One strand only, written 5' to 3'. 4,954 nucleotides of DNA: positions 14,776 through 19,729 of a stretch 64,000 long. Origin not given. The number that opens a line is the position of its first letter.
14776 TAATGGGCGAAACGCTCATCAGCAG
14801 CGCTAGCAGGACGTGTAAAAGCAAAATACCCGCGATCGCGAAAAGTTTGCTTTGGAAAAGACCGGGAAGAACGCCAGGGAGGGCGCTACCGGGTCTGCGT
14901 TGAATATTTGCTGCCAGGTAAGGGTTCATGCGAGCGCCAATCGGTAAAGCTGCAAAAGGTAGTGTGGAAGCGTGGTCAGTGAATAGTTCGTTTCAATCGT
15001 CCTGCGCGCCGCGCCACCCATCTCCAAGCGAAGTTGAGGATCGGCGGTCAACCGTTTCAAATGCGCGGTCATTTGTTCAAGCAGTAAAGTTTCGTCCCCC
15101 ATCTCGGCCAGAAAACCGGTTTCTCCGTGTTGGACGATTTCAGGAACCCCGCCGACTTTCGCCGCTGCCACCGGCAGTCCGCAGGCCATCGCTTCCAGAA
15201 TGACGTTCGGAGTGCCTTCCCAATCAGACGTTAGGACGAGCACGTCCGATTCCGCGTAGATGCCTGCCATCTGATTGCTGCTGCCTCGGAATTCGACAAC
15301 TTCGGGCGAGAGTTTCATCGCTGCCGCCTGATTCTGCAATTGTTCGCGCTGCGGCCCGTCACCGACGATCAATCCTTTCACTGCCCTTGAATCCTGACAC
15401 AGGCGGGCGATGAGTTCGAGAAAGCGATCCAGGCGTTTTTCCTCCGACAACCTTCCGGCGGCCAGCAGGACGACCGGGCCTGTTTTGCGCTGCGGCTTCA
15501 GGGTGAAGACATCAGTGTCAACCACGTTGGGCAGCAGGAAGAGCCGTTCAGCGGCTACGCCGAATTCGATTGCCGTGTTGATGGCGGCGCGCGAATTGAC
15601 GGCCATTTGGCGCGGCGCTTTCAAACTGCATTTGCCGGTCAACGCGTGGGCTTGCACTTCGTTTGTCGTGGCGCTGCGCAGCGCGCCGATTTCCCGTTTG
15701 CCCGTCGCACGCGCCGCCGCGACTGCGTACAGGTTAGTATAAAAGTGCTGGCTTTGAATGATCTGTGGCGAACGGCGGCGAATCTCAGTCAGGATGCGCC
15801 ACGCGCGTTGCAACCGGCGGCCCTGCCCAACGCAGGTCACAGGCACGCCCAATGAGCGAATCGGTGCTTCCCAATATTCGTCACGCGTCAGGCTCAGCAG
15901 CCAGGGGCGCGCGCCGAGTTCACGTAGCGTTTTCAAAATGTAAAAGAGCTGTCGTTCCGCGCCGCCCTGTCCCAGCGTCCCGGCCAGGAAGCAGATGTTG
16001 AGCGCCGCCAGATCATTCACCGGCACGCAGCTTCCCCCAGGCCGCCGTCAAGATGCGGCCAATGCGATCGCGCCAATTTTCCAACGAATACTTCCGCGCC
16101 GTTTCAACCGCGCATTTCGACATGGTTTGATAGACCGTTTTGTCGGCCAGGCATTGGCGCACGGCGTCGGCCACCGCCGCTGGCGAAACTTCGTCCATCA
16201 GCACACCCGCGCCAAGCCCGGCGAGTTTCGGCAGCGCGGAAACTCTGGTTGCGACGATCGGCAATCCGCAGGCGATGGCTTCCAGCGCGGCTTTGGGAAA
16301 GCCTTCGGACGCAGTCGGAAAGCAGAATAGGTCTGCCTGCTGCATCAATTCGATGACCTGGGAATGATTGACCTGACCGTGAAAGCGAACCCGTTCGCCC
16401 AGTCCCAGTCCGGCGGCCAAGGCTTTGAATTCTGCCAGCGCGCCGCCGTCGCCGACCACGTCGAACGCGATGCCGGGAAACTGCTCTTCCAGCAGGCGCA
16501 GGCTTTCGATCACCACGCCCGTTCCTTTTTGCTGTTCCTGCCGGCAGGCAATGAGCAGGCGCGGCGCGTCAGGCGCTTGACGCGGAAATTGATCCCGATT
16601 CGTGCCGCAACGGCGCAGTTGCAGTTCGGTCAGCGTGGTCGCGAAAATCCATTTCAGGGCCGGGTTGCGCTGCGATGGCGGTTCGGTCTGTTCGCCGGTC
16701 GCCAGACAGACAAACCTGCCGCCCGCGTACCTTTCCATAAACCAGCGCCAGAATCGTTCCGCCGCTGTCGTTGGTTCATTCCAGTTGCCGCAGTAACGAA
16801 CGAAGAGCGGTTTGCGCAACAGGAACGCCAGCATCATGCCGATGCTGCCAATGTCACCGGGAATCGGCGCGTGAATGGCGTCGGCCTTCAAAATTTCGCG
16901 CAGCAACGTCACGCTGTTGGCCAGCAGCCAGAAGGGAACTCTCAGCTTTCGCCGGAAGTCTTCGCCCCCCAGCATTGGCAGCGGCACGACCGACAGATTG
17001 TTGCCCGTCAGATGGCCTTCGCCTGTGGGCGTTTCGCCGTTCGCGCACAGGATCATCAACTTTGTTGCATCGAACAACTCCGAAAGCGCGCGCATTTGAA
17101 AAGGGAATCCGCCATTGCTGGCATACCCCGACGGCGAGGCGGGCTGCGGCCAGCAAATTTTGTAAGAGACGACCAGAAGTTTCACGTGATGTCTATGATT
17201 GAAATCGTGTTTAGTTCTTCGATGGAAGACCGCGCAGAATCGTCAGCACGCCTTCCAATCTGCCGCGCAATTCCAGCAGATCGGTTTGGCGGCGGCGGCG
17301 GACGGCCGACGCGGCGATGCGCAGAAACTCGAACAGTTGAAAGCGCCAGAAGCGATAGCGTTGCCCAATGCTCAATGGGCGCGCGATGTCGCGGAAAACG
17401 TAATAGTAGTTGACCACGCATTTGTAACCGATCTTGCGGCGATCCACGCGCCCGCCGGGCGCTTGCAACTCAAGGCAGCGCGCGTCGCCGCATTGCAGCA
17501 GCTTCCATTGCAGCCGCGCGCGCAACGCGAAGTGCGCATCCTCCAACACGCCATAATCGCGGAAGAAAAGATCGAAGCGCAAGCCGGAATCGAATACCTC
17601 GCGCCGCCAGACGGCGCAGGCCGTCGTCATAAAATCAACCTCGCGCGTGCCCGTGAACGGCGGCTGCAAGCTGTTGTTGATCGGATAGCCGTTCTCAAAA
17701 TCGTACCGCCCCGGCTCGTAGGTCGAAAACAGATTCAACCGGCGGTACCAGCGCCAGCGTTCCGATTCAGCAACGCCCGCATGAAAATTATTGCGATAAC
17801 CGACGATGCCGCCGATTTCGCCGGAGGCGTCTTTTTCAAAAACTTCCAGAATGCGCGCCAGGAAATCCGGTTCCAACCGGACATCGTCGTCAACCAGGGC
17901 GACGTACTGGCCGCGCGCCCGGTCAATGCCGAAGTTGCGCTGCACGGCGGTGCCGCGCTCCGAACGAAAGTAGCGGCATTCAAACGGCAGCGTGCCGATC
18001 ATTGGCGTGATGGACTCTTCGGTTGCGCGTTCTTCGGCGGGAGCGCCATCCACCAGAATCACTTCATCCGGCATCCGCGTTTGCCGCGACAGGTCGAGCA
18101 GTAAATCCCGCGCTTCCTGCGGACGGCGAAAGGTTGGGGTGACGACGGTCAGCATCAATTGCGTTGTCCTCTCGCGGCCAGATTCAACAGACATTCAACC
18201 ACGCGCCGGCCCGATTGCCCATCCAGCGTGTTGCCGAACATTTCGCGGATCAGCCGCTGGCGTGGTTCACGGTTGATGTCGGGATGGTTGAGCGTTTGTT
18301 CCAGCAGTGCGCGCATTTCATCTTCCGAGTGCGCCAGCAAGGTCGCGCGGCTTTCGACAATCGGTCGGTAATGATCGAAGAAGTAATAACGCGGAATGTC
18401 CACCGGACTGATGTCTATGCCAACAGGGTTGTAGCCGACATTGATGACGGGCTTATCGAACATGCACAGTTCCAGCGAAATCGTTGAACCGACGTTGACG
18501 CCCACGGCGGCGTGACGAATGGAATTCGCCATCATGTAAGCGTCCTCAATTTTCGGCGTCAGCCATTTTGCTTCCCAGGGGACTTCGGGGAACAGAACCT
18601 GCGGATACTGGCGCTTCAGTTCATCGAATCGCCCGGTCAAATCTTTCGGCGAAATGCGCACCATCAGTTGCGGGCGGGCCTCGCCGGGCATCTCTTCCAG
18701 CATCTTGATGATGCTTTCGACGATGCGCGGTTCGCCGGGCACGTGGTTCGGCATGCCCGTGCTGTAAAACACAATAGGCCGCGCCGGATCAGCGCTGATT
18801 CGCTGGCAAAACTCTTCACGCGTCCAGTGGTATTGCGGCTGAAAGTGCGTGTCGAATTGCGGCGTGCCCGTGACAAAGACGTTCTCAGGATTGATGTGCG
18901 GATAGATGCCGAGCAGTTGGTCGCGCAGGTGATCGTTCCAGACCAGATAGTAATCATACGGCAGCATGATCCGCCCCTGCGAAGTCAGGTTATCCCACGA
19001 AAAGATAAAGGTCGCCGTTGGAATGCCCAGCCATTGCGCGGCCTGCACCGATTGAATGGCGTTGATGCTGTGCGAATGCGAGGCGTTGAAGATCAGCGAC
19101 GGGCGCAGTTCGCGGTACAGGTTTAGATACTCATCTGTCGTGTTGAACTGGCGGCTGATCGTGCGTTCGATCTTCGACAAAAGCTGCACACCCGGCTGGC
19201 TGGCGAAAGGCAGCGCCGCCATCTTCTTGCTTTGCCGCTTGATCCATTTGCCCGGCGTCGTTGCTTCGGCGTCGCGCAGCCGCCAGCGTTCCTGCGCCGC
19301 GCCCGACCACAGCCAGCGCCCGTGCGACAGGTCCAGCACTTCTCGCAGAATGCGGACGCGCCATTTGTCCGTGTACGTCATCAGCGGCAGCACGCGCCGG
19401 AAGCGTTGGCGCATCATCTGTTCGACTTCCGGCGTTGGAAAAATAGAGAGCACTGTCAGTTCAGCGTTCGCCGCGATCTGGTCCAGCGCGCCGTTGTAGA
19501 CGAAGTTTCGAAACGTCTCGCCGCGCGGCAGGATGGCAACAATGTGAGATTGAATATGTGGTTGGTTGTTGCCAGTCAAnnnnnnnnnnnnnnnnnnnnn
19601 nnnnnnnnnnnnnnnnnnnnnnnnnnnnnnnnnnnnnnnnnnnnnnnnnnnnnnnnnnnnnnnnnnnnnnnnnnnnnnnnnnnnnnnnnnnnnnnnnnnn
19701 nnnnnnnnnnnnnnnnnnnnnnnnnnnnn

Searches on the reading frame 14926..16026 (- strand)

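Call 7: search_protein_families(library=pfam, proteins=[window:14926-16026:-], max_evalue=0.001)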
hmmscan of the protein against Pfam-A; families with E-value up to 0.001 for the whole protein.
window:14926-16026:- (366 aa): 6 families
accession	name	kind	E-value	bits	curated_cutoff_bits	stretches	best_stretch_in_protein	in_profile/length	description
PF13692.12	Glyco_trans_1_4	-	1.9e-34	119.4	27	1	186-323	3-140/142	Glycosyl transferases group 1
PF00534.26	Glycos_transf_1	-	6.6e-34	117.4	26.4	1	179-342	10-171/172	Glycosyl transferases group 1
PF13439.12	Glyco_transf_4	-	1.4e-10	41.9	28.5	1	21-172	2-169/170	Glycosyltransferase Family 4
PF13524.12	Glyco_trans_1_2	-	9.9e-08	32.5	25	1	248-350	33-135/144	Glycosyl transferase-like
PF20706.3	GT4-conflict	-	1.9e-07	30.9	26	1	176-301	190-323/385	Family 4 Glycosyltransferase in conflict systems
PF13579.12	Glyco_trans_4_4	-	7.1e-06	26.9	29.7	1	21-167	1-157/158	Glycosyl transferase 4-like domain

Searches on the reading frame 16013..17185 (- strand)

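Call 7: search_protein_families(library=pfam, proteins=[window:16013-17185:-], max_evalue=0.001)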
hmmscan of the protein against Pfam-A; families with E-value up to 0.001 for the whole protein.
window:16013-17185:- (390 aa): 5 families
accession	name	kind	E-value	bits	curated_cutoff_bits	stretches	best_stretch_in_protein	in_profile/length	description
PF00534.26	Glycos_transf_1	-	2.4e-32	112.3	26.4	1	205-357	13-167/172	Glycosyl transferases group 1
PF13692.12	Glyco_trans_1_4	-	1.1e-27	97.4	27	1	208-348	2-142/142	Glycosyl transferases group 1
PF20706.3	GT4-conflict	-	4.4e-08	32.9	26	1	201-379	189-355/385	Family 4 Glycosyltransferase in conflict systems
PF13524.12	Glyco_trans_1_2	-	6.2e-07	29.9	25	1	231-366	8-132/144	Glycosyl transferase-like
PF13579.12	Glyco_trans_4_4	-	0.0002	22.2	29.7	1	51-158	27-128/158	Glycosyl transferase 4-like domain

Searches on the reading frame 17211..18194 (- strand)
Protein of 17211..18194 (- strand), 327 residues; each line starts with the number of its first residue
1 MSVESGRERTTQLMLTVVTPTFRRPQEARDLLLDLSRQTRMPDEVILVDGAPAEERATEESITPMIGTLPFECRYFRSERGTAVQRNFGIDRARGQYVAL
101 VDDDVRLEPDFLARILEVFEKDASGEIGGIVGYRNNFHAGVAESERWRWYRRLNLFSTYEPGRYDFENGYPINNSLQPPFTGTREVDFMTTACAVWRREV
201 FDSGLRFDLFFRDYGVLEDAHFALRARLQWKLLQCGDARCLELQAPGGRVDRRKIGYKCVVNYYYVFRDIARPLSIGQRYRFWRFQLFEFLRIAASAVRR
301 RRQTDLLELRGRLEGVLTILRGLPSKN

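Call 7: search_protein_families(library=pfam, proteins=[window:17211-18194:-], max_evalue=0.001)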
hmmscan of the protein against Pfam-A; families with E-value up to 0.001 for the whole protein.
window:17211-18194:- (327 aa): 3 families
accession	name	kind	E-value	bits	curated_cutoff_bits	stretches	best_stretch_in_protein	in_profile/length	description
PF00535.33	Glycos_transf_2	-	4.4e-20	72.7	23.3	1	16-169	1-132/168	Glycosyl transferase family 2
PF13641.12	Glyco_tranf_2_3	-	4.4e-08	33.9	27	1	15-228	3-196/230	Glycosyltransferase like family 2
PF13632.12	Glyco_trans_2_3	-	1.9e-05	25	27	1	97-238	1-119/198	Glycosyl transferase family group 2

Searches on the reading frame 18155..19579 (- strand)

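Call 7: search_protein_families(library=pfam, proteins=[window:18155-19579:-], max_evalue=0.001)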
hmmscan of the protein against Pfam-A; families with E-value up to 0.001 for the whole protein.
window:18155-19579:- (474 aa): 0 families

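Call 17: search_protein_families(library=ncbifam, proteins=[window:18155-19579:-], max_evalue=0.0001)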
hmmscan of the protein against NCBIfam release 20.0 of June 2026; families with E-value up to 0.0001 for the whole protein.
window:18155-19579:- (474 aa): 1 family
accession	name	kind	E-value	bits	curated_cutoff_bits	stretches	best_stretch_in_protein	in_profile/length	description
NF046086.1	BFO_1060_trans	domain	7.2e-12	45.1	200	1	145-276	33-170/365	BFO_1060 family glycosyltransferase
